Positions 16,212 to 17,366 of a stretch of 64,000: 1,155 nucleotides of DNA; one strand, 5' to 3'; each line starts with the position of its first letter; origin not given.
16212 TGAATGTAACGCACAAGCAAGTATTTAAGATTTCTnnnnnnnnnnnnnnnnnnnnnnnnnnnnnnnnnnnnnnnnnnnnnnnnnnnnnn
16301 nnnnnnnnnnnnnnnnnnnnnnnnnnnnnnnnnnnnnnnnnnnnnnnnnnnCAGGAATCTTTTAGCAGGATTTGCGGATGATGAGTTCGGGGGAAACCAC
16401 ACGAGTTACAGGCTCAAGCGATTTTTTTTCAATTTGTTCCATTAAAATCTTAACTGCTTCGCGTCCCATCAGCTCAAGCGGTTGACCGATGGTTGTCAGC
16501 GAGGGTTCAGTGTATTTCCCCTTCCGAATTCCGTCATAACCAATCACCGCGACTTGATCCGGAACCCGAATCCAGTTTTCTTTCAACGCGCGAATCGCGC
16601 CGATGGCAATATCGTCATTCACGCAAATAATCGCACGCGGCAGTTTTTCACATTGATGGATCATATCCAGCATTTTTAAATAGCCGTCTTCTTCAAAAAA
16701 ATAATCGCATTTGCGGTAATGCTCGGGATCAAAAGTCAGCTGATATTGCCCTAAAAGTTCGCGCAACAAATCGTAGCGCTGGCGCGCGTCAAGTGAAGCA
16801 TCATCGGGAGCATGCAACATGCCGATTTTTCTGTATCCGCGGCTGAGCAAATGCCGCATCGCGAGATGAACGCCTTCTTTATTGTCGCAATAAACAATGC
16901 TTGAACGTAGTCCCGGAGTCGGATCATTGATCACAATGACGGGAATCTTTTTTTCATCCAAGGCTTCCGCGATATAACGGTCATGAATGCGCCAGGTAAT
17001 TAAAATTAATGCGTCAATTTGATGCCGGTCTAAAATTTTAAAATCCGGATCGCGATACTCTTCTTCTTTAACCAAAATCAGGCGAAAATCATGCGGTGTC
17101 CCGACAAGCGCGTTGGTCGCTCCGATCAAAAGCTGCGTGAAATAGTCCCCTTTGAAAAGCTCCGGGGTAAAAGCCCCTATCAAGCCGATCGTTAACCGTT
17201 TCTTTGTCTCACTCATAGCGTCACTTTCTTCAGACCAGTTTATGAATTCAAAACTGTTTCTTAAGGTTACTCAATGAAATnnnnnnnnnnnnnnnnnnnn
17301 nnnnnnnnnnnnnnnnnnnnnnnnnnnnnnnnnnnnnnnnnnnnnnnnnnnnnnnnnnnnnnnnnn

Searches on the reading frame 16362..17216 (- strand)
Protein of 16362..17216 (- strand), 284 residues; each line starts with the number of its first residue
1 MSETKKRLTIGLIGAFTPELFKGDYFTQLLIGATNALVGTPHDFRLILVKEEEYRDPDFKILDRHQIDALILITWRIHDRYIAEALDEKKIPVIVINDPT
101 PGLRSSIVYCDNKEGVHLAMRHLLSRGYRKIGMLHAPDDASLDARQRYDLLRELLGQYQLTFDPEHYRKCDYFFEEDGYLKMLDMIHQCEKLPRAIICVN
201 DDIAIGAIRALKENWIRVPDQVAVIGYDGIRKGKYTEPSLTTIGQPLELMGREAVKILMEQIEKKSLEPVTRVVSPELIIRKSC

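Call 68: search_protein_families(library=pfam, proteins=[window:16362-17216:-], max_evalue=0.0001)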
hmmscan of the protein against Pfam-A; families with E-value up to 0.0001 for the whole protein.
window:16362-17216:- (284 aa): 3 families
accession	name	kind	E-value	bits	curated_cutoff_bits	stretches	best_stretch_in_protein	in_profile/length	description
PF13377.12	Peripla_BP_3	-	2.7e-33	115.8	26.5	1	121-284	2-167/167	Periplasmic binding protein-like domain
PF00532.27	Peripla_BP_1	-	8.7e-21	75.1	22.2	1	13-266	4-265/281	Periplasmic binding proteins and sugar binding domain of LacI family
PF13407.12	Peripla_BP_4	-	5.9e-10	39.6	35.1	1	83-265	73-257/258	Periplasmic binding protein domain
